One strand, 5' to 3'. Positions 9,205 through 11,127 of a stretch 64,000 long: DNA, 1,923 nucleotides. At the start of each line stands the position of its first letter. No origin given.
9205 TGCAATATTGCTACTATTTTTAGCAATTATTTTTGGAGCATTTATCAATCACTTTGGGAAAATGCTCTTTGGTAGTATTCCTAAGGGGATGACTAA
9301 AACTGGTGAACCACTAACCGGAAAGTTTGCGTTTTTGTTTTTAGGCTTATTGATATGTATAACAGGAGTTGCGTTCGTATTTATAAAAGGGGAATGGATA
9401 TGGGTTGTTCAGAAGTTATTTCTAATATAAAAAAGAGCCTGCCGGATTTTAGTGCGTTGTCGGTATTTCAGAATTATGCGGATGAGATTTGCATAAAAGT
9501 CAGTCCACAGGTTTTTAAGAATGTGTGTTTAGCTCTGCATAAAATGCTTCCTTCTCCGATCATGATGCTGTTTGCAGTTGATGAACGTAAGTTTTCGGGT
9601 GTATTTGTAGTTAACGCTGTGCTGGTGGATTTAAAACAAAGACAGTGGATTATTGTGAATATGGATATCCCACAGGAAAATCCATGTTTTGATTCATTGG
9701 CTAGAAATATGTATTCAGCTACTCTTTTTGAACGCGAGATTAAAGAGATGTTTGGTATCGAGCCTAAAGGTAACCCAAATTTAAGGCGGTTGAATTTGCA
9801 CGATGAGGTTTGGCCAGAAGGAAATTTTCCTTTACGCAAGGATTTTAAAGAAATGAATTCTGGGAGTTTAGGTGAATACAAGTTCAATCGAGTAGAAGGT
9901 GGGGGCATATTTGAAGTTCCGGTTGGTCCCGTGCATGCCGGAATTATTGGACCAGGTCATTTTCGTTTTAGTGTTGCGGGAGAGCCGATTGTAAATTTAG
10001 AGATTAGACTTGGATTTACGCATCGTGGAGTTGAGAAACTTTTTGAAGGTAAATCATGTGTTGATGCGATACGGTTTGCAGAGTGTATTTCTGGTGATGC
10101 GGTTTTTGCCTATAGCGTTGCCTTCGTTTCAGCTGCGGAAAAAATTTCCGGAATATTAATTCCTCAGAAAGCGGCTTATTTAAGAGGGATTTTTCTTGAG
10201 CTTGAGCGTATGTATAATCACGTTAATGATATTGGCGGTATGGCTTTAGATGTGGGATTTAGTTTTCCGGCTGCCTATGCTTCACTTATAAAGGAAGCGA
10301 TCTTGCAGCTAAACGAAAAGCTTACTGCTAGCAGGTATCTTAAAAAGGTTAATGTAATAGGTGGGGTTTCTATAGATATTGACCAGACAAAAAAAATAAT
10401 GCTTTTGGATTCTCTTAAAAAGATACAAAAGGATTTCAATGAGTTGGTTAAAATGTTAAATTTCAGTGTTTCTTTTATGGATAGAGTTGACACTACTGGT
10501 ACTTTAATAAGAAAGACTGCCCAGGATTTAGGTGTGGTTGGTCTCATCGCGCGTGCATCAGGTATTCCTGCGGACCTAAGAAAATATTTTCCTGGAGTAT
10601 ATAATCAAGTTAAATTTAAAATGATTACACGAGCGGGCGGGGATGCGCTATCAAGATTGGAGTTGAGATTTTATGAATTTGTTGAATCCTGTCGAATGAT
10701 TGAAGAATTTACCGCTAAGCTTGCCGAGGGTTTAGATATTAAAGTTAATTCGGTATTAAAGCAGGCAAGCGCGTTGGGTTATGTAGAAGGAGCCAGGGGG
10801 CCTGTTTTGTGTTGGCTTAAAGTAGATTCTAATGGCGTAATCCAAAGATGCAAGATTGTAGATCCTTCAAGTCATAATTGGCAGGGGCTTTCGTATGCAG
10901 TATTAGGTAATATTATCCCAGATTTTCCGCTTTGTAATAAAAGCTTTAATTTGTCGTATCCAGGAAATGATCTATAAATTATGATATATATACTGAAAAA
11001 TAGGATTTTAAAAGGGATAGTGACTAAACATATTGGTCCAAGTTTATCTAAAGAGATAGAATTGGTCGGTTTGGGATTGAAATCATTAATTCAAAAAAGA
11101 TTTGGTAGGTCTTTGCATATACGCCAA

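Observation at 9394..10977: Hydrogenase-type large subunit with no NiFe-binding CxxC motifs: Ehr-like complex rather than a hydrogenase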

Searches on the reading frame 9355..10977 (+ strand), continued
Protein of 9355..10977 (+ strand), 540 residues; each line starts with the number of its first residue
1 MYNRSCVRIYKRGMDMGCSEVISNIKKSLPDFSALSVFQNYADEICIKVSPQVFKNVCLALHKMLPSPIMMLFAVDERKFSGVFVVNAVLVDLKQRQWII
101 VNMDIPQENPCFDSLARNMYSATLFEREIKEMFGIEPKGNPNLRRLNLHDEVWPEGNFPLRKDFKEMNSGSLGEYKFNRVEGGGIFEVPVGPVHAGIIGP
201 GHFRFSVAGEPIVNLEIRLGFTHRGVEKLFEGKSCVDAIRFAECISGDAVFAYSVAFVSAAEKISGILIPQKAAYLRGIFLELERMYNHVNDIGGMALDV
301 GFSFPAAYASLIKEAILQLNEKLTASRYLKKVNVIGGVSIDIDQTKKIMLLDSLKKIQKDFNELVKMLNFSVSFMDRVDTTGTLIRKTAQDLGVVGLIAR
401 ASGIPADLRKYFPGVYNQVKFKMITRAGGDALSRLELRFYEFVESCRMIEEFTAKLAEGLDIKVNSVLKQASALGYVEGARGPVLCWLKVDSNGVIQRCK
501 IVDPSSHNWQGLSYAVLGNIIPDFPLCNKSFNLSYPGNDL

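Call 33: search_protein_representatives(protein=window:9400-10977:+)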
Query: 525 residues. Proteins with E-value up to 0.001 (for the whole library): 6891; up to 1e-10: 3436; up to 1e-30: 791. The best 150 are listed.
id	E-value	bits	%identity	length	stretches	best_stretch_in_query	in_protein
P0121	6.6e-179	612.5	56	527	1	20-525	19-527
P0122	7.1e-147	506.8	64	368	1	19-374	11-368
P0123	2.8e-131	455.3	59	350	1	178-525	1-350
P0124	7.5e-129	447.3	66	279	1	3-279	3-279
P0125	9.0e-126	437.2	45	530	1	7-525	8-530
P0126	4.2e-125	435.0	58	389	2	19-312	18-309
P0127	5.9e-118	411.3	45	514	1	38-525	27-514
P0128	1.6e-116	406.6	73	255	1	271-525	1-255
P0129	8.1e-116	404.3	44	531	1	41-524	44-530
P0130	4.3e-115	401.9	45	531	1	53-524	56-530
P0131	9.3e-115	400.8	43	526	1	35-525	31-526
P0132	3.7e-113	395.5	40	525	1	21-525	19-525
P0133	5.0e-112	391.8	45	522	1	56-525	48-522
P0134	6.0e-112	391.5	42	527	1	56-525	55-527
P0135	1.0e-111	390.8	41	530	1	27-525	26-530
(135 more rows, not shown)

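Call 42: find_related_loci(query=A3, collection=genome_contigs, flank=10000)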
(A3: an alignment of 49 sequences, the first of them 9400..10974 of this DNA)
Query A3 (525 aa) in genome_contigs; peptide patterns used: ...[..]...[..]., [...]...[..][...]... (x = any residue, [..] = any of these).
600 stretches matched a pattern (row limit reached: there are more); 595 encode a relative of the query (tblastn E <= 1e-3); the best 80 are kept; 80 distinct loci.
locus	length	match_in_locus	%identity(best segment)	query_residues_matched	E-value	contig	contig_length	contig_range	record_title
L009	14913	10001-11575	68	1-525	0e+0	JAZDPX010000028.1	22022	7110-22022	MAG: Candidatus Omnitrophota bacterium isolate MEGAHIT-group-0.9 k141_10083626, whole genome shotgun sequence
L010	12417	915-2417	59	28-525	0e+0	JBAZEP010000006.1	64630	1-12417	MAG: Candidatus Omnitrophota bacterium isolate SO_2017_LW3_129 NODE_897_length_64630_cov_5.327551_LW162_2017, whole geno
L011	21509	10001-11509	60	27-525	0e+0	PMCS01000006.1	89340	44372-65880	MAG: Candidatus Omnitrophota bacterium isolate fen_1318 73.20120700_E3M.124_contig_205328, whole genome shotgun sequence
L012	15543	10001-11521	57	28-525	0e+0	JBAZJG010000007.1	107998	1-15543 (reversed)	MAG: Candidatus Omnitrophota bacterium isolate SO_2017_LW4_113 scaffold_588_c1_LW137-91_2017, whole genome shotgun seque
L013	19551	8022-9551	56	15-525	0e+0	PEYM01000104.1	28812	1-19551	MAG: Candidatus Saganbacteria bacterium CG08_land_8_20_14_0_20_45_16 CG08_land_8_20_14_0.20_scaffold_425_c, whole genome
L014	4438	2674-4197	54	20-525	0e+0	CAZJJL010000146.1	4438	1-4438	MAG TPA_asm: uncultured Planctomycetales bacterium isolate SRP278252_co1_68 genome assembly, contig: NODE_40000_length_4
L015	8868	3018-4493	43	44-525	3e-133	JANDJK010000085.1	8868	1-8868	MAG: Nitrospira sp. isolate QZM_B4_2_Bin429 NODE_86_length_8868_cov_1.653358, whole genome shotgun sequence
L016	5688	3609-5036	43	54-525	7e-133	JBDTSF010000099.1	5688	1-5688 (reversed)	MAG: Nitrospirota bacterium isolate cluster3_bin.264 NODE_77746_length_5688_cov_86.085035, whole genome shotgun sequence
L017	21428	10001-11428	43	54-525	1e-131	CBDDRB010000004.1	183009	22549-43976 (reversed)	uncultured bacterium isolate s7_161 genome assembly, contig: s7_161.fak141_1152534, whole genome shotgun sequence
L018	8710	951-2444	44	28-525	1e-130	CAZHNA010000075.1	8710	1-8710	MAG TPA_asm: uncultured Methanosarcinales archaeon isolate SRP191223_co2_97 genome assembly, contig: NODE_7580_length_87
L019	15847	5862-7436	42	2-524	9e-130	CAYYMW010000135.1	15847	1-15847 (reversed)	MAG TPA_asm: uncultured Verrucomicrobiota bacterium isolate binchicken_co269_135 genome assembly, contig: NODE_3483_leng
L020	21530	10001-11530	41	27-525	1e-124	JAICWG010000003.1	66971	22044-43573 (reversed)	MAG: Nitrospira sp. isolate LS_FP_2_bin.31 k141_1701938_length_66971_cov_17.1984, whole genome shotgun sequence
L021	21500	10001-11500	42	29-524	3e-124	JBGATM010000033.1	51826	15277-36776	MAG: Vicinamibacteria bacterium isolate MAG_AAO_AS.72 AAOAS-72_NODE_33_length_51826_cov_4.196730, whole genome shotgun s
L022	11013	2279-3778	42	28-524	3e-123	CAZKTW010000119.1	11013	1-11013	MAG TPA_asm: uncultured Bifidobacteriaceae bacterium isolate binchicken_co54_354 genome assembly, contig: NODE_10769_len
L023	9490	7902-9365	44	42-525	3e-123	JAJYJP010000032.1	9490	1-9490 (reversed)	MAG: bacterium isolate DBS2-1.bin163 NODE_14101_length_9490_cov_7.336110, whole genome shotgun sequence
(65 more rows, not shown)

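Call 69: predict_structure(alignment_id=A3)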
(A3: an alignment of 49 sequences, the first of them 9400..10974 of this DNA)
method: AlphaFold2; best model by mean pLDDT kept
length: 525 residues; sequences in the alignment: 49
mean_pLDDT: 92.3   pTM: 0.93
mean pLDDT of the five models: 92.3, 91.8, 91.1, 89.8, 89.2
residues with pLDDT >= 90: 418; 70-90: 86; 50-70: 13; < 50: 8
segments of 3 or more residues with pLDDT < 50: 178-182
pLDDT, mean of each block of 10 residues (from residue 1): 69 79 93 95 93 96 97 96 97 97 97 97 95 86 93 71 86 65 63 93 85 96 95 94 97 94 98 98 93 98 98 97 95 98 98 96 97 97 98 95 94 98 98 97 77 90 97 97 97 96 94 92 87
secondary structure, 60 per line:
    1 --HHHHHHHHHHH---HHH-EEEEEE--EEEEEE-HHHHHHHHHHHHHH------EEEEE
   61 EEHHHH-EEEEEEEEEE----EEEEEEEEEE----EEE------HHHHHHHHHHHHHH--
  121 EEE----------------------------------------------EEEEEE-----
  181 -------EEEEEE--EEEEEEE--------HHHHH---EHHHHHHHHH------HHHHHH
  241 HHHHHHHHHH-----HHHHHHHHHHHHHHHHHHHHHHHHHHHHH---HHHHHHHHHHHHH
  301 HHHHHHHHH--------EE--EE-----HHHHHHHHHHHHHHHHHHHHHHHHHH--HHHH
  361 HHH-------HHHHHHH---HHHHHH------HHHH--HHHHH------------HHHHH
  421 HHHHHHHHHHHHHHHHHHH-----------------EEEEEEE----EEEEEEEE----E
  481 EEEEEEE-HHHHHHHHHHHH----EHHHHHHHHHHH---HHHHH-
elements in order: H3-13 E21-26 E29-34 H36-49 E56-62 H63-66 E68-77 E82-91 E96-98 H105-118 E121-123 E170-175 E188-193 E196-202 H211-215 H220-228 H235-250 H256-284 H288-309 H329-354 H357-363 H371-377 H381-386 H393-396 H399-403 H416-439 E457-463 E468-475 E480-487 H489-500 H506-516 H520-524

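Call 72: fold_search(model_id=the predicted structure, library=pdb)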
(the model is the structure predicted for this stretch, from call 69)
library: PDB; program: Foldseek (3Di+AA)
matches with E <= 10: 691; with E <= 0.001: 282
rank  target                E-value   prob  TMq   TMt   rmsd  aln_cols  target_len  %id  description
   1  7z0s_E                8.9e-42  1.00  0.95  0.94   2.1       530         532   29  Structure of the Escherichia coli formate hydrogenlyase complex (anaerobic preparation, without formate dehydrogenase  (released 2022-09-28)
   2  7z84_C                2.3e-31  1.00  0.90  0.81   3.1       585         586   22  Complex I from E. coli, DDM/LMNG-purified, under Turnover at pH 8, Open-ready state (released 2022-09-21)
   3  7p7l_C                3.6e-31  1.00  0.88  0.80   3.7       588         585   23  Complex I from E. coli, DDM/LMNG-purified, with NADH and FMN, Open state (released 2022-09-21)
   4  7z7r_C                3.9e-31  1.00  0.90  0.81   3.0       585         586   22  Complex I from E. coli, LMNG-purified, Apo, Open-ready state (released 2022-09-21)
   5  7p64_C                4.3e-31  1.00  0.90  0.81   3.1       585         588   23  Complex I from E. coli, DDM/LMNG-purified, under Turnover at pH 6, Open state (released 2022-09-21)
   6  7p7j_C                4.8e-31  1.00  0.90  0.81   3.0       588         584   22  Complex I from E. coli, DDM/LMNG-purified, with DQ, Open state (released 2022-09-21)
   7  7z7v_C                9.0e-31  1.00  0.90  0.81   3.4       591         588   22  Complex I from E. coli, LMNG-purified, under Turnover at pH 6, Open-ready state (released 2022-09-21)
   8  7zci_C                9.9e-31  1.00  0.88  0.80   3.1       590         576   22  Complex I from E. coli, LMNG-purified, under Turnover at pH 6, Resting state (released 2022-09-21)
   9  7z7t_C                1.9e-30  1.00  0.90  0.81   3.1       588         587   22  Complex I from E. coli, LMNG-purified, under Turnover at pH 6, Open state (released 2022-09-21)
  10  9q8i_C                5.4e-30  1.00  0.88  0.80   3.4       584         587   22  Cryo-EM structure of E. coli complex I variant V96P/N142M (NuoE) (released 2025-11-05)
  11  7p63_C                8.4e-30  1.00  0.89  0.80   3.1       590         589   22  Complex I from E. coli, DDM/LMNG-purified, under Turnover at pH 6, Closed state (released 2022-09-21)
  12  7q5y_B                2.5e-29  1.00  0.85  0.77   5.6       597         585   22  Structure of NADH:ubichinon oxidoreductase (complex I) of the hyperthermophilic eubacterium Aquifex aeolicus (released 2022-11-16)
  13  7p61_C                6.2e-29  1.00  0.87  0.81   3.5       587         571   22  Complex I from E. coli, DDM-purified, with NADH, Resting state (released 2022-09-21)
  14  7p69_C                1.0e-28  1.00  0.87  0.80   3.1       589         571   22  Complex I from E. coli, DDM/LMNG-purified, under Turnover at pH 6, Resting state (released 2022-09-21)
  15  7p7k_C                1.0e-28  1.00  0.87  0.80   3.7       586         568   22  Complex I from E. coli, DDM/LMNG-purified, with DQ, Resting state (released 2022-09-21)
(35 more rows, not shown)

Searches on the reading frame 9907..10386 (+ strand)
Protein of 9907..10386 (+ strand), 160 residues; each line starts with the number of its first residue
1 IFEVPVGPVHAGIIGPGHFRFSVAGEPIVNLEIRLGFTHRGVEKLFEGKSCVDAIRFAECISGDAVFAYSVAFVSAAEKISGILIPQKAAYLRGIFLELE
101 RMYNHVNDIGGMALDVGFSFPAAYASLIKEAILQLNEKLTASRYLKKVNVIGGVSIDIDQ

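Call 56: search_solved_structures(query=window:9907-10386:+, max_evalue=1e-8, show_alignments=5)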
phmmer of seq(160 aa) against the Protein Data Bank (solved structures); distinct sequences matched with E-value up to 1e-8: 52.
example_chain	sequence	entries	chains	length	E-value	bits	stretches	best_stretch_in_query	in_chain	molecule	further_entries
7z0s_E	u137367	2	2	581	4.4e-25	92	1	4-158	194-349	Formate hydrogenlyase subunit 5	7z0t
6cfw_L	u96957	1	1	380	1.2e-23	87.3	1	3-159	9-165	Membrane-bound hydrogenase subunit alpha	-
6hum_H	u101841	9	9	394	1.9e-18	70.4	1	5-158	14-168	NAD(P)H-quinone oxidoreductase subunit H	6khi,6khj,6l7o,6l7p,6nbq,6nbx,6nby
7q5y_B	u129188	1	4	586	2e-18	70.4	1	7-158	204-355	NADH-quinone oxidoreductase subunit C/D 2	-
7eu3_H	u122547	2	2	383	4.7e-17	65.9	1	4-158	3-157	NAD(P)H-quinone oxidoreductase subunit H, chloroplastic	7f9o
2fug_4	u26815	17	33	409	6.6e-17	65.5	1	4-158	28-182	NADH-quinone oxidoreductase chain 4 | NADH-QUINONE OXIDOREDUCTASE SUBUNIT 4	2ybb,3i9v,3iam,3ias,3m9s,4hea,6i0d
9grx_H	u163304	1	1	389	2e-16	63.9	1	4-158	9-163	NAD(P)H-quinone oxidoreductase subunit H, chloroplastic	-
7wfg_H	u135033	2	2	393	2.9e-16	63.3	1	4-158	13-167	NAD(P)H-quinone oxidoreductase subunit H, chloroplastic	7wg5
8ba0_D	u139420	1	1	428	3.3e-16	63.2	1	6-158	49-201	Complex I-49kD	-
8b9z_D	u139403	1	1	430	3.4e-16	63.1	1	6-158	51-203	Complex I-49kD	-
8esw_S2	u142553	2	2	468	4e-16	62.9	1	6-158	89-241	Complex I-49kD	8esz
8iuf_S2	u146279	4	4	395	4.4e-16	62.8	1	3-158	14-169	NDUFS2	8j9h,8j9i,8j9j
8e73_S2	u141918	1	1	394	4.9e-16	62.6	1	3-158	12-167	NDUS2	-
6x89_S2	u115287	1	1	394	9.9e-16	61.6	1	6-158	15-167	NDUS2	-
7ar7_D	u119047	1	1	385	1.7e-15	60.9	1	3-158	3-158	NADH dehydrogenase [ubiquinone] iron-sulfur protein 2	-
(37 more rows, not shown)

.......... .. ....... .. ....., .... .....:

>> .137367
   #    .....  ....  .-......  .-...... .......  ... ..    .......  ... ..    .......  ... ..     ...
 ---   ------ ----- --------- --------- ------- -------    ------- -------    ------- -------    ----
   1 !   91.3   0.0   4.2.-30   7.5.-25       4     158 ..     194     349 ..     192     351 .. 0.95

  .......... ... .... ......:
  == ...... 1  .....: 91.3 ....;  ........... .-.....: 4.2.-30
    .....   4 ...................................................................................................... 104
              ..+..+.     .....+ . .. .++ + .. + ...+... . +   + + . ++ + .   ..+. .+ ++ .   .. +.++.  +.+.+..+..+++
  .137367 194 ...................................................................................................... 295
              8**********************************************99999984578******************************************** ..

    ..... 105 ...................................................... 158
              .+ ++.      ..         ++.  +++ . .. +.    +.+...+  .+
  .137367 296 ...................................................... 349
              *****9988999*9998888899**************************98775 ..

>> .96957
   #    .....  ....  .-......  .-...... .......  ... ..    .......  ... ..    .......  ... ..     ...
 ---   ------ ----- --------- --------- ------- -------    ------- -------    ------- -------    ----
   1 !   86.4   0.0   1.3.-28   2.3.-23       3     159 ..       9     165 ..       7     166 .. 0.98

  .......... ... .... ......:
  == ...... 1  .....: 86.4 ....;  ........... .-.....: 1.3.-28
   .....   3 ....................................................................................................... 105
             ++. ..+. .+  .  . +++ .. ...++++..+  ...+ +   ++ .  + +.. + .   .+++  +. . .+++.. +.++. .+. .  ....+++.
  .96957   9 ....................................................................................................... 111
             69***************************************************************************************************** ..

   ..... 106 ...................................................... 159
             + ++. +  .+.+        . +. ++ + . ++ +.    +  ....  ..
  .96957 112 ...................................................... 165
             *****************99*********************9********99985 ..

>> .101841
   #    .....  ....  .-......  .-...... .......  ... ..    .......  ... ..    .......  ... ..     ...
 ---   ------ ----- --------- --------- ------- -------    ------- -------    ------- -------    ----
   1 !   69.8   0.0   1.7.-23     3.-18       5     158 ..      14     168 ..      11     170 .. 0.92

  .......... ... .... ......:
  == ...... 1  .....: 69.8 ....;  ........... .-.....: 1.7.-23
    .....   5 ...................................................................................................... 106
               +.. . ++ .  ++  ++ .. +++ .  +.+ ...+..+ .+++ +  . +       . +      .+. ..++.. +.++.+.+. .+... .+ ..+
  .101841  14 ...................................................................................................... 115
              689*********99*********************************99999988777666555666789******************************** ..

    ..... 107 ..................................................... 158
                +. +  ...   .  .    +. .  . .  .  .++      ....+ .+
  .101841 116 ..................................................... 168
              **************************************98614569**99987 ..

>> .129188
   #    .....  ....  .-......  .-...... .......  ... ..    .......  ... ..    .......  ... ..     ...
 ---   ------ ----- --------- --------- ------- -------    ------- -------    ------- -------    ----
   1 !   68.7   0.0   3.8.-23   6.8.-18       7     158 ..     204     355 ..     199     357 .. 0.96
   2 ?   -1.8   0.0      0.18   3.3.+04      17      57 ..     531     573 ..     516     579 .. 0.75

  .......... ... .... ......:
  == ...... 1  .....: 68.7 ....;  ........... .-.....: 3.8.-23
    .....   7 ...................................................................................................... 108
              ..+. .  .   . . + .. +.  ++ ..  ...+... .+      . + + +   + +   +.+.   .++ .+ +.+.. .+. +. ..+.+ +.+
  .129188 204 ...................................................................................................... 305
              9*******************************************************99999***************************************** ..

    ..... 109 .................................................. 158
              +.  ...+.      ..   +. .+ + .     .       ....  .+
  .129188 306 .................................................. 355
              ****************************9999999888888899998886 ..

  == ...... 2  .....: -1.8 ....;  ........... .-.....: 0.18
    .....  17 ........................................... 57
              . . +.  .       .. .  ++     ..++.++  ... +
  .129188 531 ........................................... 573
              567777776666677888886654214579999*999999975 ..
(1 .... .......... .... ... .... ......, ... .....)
